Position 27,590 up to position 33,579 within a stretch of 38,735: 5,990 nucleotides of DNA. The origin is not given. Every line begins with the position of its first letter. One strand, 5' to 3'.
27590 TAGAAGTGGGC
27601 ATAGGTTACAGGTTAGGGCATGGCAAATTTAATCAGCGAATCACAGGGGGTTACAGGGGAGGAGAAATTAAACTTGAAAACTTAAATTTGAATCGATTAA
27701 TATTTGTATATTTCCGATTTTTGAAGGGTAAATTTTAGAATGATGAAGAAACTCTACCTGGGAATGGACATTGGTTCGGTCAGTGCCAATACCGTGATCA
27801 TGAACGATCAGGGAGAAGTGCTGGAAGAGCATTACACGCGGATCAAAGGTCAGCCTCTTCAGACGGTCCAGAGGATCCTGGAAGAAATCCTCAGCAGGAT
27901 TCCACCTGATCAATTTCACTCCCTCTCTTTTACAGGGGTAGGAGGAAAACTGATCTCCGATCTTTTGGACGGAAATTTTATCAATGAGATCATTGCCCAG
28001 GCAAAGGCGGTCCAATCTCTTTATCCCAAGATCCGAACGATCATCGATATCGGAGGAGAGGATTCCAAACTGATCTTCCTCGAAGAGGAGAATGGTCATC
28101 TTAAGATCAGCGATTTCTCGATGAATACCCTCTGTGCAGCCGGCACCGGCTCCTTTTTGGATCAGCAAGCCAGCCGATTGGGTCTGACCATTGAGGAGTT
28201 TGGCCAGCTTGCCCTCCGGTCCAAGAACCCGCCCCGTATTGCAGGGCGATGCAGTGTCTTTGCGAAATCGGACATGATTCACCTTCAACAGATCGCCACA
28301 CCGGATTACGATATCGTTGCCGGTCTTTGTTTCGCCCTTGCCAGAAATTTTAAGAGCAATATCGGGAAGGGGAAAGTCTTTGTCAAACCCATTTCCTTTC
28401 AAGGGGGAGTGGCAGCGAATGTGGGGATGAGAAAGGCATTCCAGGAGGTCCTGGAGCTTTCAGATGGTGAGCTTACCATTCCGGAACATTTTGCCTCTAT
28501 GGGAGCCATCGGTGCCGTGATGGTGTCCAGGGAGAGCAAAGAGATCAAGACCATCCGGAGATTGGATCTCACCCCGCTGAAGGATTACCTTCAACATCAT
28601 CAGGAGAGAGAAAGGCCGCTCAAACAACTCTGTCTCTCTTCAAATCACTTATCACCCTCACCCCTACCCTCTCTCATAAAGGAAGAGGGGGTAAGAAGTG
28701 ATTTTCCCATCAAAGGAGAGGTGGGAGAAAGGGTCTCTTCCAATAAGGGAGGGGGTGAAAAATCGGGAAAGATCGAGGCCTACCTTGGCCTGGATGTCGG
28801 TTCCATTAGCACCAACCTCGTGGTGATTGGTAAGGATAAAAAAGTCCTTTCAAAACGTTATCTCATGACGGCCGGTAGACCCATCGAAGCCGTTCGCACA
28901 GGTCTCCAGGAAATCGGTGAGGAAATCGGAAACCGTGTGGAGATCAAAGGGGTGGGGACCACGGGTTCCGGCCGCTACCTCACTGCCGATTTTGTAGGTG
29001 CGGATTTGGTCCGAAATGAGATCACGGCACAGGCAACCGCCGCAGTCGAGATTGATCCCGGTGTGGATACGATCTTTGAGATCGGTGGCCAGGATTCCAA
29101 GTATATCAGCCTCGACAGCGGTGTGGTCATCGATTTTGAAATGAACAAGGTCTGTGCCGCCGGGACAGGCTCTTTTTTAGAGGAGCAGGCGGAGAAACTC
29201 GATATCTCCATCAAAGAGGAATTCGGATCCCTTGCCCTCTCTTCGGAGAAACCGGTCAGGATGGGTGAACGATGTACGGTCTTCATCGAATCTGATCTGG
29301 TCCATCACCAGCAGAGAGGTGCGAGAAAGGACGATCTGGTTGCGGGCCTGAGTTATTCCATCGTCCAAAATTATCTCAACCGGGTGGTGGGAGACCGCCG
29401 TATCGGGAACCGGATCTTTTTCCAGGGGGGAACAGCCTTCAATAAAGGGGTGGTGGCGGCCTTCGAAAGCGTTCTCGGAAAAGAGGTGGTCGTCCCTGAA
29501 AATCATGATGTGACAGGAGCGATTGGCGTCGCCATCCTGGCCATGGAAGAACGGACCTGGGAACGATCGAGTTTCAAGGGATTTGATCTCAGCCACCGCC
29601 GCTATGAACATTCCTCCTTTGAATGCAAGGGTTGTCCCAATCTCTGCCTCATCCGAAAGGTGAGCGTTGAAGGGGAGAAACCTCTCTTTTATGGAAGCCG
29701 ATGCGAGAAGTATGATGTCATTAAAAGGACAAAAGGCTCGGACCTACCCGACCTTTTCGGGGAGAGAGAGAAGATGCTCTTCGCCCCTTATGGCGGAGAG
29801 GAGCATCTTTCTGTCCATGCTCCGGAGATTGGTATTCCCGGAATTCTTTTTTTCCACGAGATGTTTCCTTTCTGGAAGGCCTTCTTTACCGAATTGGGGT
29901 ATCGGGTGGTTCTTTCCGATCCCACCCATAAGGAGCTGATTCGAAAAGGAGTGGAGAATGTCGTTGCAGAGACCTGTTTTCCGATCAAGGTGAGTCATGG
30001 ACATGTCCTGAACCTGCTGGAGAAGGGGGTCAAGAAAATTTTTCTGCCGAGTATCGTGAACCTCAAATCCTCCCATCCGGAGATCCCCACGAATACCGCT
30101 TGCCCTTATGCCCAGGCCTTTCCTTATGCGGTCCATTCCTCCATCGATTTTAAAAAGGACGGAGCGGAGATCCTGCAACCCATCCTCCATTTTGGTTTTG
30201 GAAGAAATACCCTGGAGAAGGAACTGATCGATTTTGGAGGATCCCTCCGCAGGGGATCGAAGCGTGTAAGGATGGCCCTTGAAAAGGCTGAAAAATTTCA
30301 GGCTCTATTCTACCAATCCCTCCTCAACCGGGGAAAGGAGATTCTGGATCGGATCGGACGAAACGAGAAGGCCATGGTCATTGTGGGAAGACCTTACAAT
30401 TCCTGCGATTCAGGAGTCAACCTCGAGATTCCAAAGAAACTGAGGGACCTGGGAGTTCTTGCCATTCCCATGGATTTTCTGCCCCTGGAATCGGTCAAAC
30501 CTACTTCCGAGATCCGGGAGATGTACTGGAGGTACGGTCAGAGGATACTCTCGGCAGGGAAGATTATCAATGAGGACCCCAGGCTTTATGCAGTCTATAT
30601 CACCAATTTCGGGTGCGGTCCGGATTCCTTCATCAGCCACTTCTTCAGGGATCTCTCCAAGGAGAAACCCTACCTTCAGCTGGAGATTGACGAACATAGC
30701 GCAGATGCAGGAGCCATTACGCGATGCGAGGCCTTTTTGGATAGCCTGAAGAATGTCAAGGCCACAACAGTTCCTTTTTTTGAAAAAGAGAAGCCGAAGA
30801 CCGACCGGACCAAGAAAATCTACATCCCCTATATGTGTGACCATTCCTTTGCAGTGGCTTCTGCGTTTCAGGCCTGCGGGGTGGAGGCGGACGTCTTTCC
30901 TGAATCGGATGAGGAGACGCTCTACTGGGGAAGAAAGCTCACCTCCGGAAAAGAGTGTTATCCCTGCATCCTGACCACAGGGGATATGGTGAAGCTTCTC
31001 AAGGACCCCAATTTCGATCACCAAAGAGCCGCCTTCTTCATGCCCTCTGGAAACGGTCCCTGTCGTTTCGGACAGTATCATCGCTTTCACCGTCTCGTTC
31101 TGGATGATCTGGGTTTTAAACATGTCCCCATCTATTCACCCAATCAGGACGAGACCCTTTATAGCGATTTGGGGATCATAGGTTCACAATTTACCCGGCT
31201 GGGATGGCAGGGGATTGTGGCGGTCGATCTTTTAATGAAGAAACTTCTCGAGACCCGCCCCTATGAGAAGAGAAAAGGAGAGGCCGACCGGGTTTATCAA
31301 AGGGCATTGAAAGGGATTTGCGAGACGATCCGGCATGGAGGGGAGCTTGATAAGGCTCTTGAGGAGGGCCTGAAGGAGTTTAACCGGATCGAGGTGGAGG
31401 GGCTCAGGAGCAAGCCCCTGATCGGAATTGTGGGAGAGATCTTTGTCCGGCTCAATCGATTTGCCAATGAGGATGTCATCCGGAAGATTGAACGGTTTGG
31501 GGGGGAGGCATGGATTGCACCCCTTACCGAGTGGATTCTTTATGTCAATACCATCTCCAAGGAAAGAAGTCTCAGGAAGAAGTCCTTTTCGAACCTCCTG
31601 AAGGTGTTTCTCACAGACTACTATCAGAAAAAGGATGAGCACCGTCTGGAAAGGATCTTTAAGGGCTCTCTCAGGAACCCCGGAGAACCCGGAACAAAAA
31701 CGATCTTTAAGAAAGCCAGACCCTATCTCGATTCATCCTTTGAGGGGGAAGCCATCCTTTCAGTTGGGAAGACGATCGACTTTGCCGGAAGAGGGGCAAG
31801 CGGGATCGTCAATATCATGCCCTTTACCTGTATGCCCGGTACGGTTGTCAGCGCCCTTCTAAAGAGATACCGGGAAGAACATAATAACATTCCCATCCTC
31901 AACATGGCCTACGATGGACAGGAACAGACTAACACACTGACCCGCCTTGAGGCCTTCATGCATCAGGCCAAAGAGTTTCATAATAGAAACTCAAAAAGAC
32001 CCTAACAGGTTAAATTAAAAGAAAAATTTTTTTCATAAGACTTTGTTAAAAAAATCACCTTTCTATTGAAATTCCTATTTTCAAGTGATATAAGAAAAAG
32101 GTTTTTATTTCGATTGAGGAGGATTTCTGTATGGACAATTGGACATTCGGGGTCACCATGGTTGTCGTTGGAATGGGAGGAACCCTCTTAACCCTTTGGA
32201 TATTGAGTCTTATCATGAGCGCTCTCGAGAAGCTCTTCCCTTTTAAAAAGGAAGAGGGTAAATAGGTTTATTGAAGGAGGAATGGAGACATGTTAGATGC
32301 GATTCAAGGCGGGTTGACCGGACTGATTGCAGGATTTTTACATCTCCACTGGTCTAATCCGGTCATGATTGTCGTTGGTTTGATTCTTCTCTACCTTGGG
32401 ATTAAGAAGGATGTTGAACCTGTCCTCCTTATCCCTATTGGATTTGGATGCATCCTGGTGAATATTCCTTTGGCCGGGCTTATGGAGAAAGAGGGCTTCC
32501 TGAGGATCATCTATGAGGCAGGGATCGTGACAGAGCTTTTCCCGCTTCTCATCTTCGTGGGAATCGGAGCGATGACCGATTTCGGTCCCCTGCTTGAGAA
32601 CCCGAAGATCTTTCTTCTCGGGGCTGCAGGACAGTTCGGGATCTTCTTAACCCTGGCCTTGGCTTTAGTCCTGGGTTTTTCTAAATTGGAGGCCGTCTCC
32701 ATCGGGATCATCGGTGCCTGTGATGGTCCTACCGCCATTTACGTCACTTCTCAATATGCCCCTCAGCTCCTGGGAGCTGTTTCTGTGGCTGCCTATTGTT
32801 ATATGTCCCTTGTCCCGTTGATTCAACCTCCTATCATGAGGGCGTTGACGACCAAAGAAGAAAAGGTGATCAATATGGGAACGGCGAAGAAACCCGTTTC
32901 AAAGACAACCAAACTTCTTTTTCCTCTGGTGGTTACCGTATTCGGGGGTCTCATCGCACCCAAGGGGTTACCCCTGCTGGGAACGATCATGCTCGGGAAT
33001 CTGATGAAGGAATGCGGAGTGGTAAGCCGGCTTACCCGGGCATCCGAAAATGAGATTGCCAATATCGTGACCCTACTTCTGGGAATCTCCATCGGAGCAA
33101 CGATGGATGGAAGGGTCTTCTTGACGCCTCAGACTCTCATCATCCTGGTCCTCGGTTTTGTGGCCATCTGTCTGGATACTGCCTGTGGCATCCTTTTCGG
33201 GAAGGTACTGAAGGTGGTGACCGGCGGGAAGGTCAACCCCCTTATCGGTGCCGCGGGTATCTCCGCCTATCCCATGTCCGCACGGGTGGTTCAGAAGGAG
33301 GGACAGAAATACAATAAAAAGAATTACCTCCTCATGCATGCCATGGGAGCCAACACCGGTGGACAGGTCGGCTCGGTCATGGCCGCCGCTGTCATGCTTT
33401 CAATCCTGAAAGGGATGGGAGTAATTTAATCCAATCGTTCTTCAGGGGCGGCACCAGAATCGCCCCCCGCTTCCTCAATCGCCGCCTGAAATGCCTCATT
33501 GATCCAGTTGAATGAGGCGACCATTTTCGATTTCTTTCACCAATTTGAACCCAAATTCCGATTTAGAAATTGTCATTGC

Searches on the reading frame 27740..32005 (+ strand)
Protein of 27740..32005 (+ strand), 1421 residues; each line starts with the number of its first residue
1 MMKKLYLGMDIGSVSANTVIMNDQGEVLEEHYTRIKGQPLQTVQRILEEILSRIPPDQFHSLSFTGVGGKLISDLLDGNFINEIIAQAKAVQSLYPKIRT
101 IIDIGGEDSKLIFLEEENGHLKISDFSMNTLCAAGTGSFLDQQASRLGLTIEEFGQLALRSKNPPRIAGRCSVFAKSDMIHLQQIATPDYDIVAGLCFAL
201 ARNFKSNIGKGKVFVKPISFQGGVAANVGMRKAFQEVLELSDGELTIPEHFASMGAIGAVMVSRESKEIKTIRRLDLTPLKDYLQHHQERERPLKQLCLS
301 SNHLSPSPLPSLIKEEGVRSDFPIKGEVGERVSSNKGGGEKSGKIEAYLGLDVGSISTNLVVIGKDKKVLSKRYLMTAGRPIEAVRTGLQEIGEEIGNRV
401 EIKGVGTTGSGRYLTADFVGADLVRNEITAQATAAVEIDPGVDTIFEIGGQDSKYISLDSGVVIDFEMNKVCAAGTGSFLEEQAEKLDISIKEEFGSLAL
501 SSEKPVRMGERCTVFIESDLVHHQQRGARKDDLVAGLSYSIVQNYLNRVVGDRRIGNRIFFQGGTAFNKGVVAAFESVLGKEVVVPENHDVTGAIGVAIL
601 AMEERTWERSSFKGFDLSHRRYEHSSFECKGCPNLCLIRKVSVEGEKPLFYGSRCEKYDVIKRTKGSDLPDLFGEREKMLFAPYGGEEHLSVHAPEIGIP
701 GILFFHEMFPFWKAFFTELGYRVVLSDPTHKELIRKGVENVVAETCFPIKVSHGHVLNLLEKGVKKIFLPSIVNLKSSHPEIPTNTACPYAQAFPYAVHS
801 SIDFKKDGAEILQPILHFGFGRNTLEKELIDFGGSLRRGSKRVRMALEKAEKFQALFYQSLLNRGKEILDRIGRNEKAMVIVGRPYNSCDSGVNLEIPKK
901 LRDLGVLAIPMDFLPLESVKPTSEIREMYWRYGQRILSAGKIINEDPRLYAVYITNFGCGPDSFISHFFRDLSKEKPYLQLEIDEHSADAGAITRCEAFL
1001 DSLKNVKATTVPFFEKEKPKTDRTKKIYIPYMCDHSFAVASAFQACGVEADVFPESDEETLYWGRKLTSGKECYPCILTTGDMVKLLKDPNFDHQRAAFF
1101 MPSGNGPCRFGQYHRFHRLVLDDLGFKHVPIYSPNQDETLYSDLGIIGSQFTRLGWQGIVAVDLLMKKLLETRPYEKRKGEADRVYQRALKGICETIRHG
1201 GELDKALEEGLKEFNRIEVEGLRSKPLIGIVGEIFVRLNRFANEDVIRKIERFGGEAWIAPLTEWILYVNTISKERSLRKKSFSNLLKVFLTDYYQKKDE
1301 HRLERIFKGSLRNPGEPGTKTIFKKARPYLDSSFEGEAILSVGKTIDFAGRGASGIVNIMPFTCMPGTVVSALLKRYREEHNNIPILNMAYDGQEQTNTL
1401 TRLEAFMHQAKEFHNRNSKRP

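Call 22: search_protein_families(library=ncbifam, proteins=[window:27740-32005:+], max_evalue=1e-10)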
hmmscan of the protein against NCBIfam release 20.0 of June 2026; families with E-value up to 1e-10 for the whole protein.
window:27740-32005:+ (1421 aa): 5 families
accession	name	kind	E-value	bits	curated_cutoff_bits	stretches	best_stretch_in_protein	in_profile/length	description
TIGR00241.1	CoA_E_activ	domain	1.6e-94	316.1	125.4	2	349-600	3-248/248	acyl-CoA dehydratase activase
TIGR03286.1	methan_mark_15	hypoth_equivalog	1.6e-66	224.9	455.75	2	349-601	147-401/404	methanogenesis marker 15 protein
TIGR02259.1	benz_CoA_red_A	equivalog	8.1e-52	176.4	578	2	405-577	233-403/432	benzoyl-CoA reductase subunit A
TIGR03192.1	benz_CoA_bzdQ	equivalog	1e-40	140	380.2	2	349-600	35-285/293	benzoyl-CoA reductase, bzd-type, subunit Q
TIGR02261.1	benz_CoA_red_D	equivalog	2.5e-37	128.5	312.85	2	350-599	5-260/262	benzoyl-CoA reductase subunit D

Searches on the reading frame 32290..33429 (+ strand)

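Call 22: search_protein_families(library=ncbifam, proteins=[window:32290-33429:+], max_evalue=1e-10)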
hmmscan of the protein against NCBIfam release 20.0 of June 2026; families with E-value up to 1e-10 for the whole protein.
window:32290-33429:+ (379 aa): 5 families
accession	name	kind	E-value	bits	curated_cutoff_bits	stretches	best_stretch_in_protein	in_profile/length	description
TIGR01109.1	Na_pump_decarbB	subfamily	2.4e-132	441.3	190.6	1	25-368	4-354/354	sodium ion-translocating decarboxylase subunit beta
NF012020.0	PRK15476.1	subfamily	4.9e-109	365.3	820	1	68-373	120-430/433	oxaloacetate decarboxylase subunit beta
NF012021.0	PRK15477.1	subfamily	1.2e-108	364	824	1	68-373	120-430/433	oxaloacetate decarboxylase subunit beta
NF012019.0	PRK15475.1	subfamily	1.8e-108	363.4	822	1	68-373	120-430/433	oxaloacetate decarboxylase subunit beta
TIGR03136.1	malonate_biotin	equivalog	5.6e-44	151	596.9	1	69-373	92-396/399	Na+-transporting malonate decarboxylase, carboxybiotin decarboxylase subunit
